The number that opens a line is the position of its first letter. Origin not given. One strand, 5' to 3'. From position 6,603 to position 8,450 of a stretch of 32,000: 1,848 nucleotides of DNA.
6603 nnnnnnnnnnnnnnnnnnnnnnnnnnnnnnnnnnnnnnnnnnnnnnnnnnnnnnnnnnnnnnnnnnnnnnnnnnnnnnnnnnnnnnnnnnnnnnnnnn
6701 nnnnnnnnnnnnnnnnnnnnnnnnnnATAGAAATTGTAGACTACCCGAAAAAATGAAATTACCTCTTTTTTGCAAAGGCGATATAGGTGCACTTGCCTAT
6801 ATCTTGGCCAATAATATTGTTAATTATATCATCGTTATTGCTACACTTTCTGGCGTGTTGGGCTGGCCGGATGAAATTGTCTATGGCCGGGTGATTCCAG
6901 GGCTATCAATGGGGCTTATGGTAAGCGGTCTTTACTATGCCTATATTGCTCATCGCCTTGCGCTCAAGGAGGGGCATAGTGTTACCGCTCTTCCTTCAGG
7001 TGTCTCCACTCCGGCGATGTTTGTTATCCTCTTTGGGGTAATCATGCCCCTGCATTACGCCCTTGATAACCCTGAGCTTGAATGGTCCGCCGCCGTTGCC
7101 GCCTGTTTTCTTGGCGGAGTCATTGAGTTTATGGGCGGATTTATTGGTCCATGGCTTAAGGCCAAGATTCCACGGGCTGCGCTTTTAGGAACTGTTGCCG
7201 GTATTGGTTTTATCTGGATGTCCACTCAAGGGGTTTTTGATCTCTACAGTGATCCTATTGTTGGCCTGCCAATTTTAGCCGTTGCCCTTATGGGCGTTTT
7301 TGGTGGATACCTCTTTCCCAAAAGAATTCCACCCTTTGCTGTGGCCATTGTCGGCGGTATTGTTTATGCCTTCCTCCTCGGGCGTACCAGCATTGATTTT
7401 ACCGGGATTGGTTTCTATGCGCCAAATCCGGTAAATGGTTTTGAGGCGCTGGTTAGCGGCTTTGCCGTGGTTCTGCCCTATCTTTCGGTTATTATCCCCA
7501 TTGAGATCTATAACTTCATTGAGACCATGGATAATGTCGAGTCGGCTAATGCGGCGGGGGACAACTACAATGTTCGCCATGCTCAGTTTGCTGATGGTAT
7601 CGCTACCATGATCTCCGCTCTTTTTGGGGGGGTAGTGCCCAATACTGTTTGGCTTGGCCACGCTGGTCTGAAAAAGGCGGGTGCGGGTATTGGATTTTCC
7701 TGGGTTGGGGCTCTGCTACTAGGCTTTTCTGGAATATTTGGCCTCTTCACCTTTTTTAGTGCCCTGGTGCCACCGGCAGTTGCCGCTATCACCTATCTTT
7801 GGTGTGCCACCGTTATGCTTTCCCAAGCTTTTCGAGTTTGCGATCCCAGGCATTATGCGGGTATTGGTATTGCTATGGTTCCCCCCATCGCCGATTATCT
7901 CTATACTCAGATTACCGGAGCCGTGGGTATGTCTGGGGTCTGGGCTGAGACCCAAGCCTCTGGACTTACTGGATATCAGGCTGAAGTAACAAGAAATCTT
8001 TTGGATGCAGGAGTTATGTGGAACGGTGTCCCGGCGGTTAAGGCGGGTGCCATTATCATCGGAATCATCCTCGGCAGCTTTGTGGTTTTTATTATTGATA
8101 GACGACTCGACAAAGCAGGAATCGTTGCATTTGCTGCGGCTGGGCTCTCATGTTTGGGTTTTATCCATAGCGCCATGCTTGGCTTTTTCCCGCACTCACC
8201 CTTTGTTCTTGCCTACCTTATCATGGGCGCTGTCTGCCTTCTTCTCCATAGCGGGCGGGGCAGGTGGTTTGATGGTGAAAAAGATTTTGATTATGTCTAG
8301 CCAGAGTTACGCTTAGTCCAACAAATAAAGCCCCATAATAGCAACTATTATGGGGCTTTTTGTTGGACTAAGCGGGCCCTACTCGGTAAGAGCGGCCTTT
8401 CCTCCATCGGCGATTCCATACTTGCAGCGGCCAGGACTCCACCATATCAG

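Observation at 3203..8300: Tandem adenine-deaminase paralogues in one operon; the upstream copy has replaced several conserved histidines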

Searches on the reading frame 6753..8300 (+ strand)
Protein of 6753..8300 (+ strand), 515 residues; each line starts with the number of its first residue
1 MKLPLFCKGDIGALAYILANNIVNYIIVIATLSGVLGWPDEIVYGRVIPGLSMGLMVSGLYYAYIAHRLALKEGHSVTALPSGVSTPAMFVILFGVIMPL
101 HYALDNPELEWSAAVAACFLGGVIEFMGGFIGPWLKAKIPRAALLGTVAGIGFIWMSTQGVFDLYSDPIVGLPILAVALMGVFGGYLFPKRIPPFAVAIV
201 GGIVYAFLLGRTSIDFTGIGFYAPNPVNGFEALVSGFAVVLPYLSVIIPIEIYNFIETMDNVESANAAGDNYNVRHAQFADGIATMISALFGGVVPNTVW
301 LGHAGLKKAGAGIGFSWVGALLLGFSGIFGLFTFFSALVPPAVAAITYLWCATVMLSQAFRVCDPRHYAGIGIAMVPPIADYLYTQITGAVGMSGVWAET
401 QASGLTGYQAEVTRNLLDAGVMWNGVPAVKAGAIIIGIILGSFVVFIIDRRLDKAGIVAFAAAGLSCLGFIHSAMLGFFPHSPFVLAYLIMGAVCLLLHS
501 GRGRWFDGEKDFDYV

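Call 7: search_protein_families(library=pfam, proteins=[window:6753-8300:+])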
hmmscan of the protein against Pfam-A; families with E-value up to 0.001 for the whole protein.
window:6753-8300:+ (515 aa): 0 families

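Call 8: search_protein_families(library=ncbifam, proteins=[window:6753-8300:+])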
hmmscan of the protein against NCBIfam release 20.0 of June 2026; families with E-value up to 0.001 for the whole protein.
window:6753-8300:+ (515 aa): 0 families

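Call 18: search_protein_families(library=pfam, proteins=[window:6753-8300:+], max_evalue=1)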
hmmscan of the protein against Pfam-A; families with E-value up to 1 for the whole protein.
window:6753-8300:+ (515 aa): 0 families

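Call 33: find_homologous_proteins(query=window:6753-8297:+, max_evalue=0.00001)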
Query window:6753-8297:+ (515 aa): 1025 proteins with E <= 0.00001 among 8000 candidates; the best 120 are listed.
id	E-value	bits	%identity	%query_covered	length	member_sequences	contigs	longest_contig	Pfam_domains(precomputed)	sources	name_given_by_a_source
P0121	0.0e+0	1022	87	100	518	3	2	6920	-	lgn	-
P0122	0.0e+0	1011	87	100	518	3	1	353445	-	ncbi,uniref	ncbi:xanthine/uracil/vitamin C permease [Desulfosediminicola sp.]|uniref:xanthine/uracil/vitamin C p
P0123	0.0e+0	1011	88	100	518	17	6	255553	-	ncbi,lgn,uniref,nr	ncbi:xanthine/uracil/vitamin C permease [Desulfoluna spongiiphila]|uniref:Putative MFS transporter, 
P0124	6.8e-276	934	81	100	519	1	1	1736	-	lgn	-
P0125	1.4e-267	907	77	100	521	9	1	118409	-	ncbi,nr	ncbi:xanthine/uracil/vitamin C permease [Lutibacter sp. B2]|nr:xanthine/uracil/vitamin C permease [L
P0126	2.1e-266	903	75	100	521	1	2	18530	-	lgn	-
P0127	1.6e-265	900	77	100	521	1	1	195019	-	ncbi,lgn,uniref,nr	ncbi:putative MFS transporter, AGZA family, xanthine/uracil permease [Desulfonispora thiosulfatigene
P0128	1.5e-264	897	77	99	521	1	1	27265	-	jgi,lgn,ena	-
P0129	2.7e-264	896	75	100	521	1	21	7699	-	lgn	-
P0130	4.0e-263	892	77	100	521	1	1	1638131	-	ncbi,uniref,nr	ncbi:xanthine/uracil/vitamin C permease [Inediibacterium massiliense]|uniref:xanthine/uracil/vitamin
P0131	2.0e-261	887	74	100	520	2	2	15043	-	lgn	-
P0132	2.9e-260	883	74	100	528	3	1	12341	-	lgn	-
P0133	5.2e-257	872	72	100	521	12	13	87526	-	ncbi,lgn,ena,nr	ncbi:MAG: xanthine/uracil/vitamin C permease [Niameybacter sp.]|nr:xanthine/uracil/vitamin C permeas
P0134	2.7e-255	866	73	100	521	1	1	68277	-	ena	-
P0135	5.2e-254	862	73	100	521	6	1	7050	-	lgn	-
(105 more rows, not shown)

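Call 120: predict_structure(alignment_id=A4)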
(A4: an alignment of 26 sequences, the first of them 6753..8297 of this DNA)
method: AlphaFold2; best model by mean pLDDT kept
length: 515 residues; sequences in the alignment: 26
mean_pLDDT: 70.1   pTM: 0.73
mean pLDDT of the five models: 70.1, 69.2, 67.3, 65.8, 62.8
residues with pLDDT >= 90: 38; 70-90: 243; 50-70: 186; < 50: 48
segments of 3 or more residues with pLDDT < 50: 160-162, 184-189, 373-378, 425-433, 505-515
pLDDT, mean of each block of 10 residues (from residue 1): 67 76 79 82 89 89 87 77 74 81 88 93 90 76 54 55 52 58 46 62 70 70 80 87 81 80 75 88 92 84 65 82 86 66 60 57 53 49 67 59 56 73 50 52 52 64 69 60 69 71 50 39
secondary structure, 60 per line:
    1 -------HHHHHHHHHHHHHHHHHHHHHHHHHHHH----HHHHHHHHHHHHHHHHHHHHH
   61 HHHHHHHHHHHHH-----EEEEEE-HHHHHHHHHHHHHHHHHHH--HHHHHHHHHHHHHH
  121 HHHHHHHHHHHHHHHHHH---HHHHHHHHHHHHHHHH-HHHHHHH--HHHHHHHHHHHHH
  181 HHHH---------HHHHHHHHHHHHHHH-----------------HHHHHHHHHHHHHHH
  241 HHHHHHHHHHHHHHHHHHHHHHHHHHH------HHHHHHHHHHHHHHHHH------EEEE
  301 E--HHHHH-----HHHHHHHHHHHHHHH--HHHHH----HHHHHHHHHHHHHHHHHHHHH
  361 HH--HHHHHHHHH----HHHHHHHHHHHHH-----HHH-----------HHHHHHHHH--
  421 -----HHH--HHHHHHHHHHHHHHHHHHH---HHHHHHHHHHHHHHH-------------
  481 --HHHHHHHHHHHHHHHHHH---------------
elements in order: H8-35 H40-73 E79-84 H86-104 H107-138 H142-157 H159-165 H168-184 H194-208 H226-267 H274-290 E297-301 H304-308 H314-328 H331-335 H340-362 H365-373 H378-390 H410-418 H431-449 H453-467 H483-500

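Call 124: fold_search(model_id=the predicted structure, library=pdb)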
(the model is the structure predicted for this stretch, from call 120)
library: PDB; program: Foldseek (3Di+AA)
matches with E <= 10: 524; with E <= 0.001: 53
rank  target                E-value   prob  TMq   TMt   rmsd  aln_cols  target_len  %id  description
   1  9nf7_A                7.3e-06  1.00  0.43  0.35   9.0       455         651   16  cryo-EM structure of Serendipita indica sulfate transporter SiSulT in sulphate bound state (released 2026-03-11)
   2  6ki1_B                8.3e-06  1.00  0.45  0.56   7.1       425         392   18  The transmembrane domain of a cyanobacterium bicarbonate transporter BicA (released 2019-11-20)
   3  9nnc_B                9.9e-06  1.00  0.40  0.34   9.3       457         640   17  Cryo-EM structure of Serendipita indica sulfate transporter SiSulT in oxlate bound state (released 2026-03-11)
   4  8jez_A                1.0e-05  1.00  0.48  0.48  10.3       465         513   16  Human sodium-dependent vitamin C transporter 1 in an apo inward-open state (released 2024-06-19)
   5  9nnc_A                1.0e-05  1.00  0.41  0.35   9.2       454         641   16  Cryo-EM structure of Serendipita indica sulfate transporter SiSulT in oxlate bound state (released 2026-03-11)
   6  9u9f_A                1.3e-05  1.00  0.46  0.43   7.5       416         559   16  Cryo-EM structure of Oryza sativa phosphate transporter SPDT (released 2025-10-22)
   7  7v73                  1.7e-05  1.00  0.46  0.41   8.6       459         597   14  Thermostabilized human prestin in complex with chloride (released 2022-08-31)
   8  8x1t_B                2.2e-05  1.00  0.47  0.36   7.0       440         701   14  Cryo-EM structure of human DRA (SLC26A3) bound with sulfate (released 2025-05-14)
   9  8yr9_A                2.4e-05  1.00  0.46  0.35   6.9       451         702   13  the Cyro-EM Structure of human SLC26A3 (released 2025-09-24)
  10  8oo1_C                2.7e-05  1.00  0.47  0.57   5.6       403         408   17  Wide inward-open liganded UraA in complex with a conformation-selective synthetic nanobody (released 2024-04-10)
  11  5da0_A                2.7e-05  1.00  0.44  0.48   7.0       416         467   16  Structure of the the SLC26 transporter SLC26Dg in complex with a nanobody (released 2015-09-09)
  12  7lhv_A                2.7e-05  1.00  0.45  0.41   7.1       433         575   16  Structure of Arabidopsis thaliana sulfate transporter AtSULTR4;1 (released 2021-08-11)
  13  6ki1_A                2.8e-05  1.00  0.45  0.57   8.0       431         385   17  The transmembrane domain of a cyanobacterium bicarbonate transporter BicA (released 2019-11-20)
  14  5iof_A                2.9e-05  1.00  0.44  0.58   7.0       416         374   16  Structure of the transmembrane domain of the transporter SLC26Dg (released 2016-03-16)
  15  8x2n_A                3.2e-05  1.00  0.48  0.37   6.9       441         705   13  Cryo-EM structure of human DRA (SLC26A3) at pH 6.5 (released 2025-05-14)
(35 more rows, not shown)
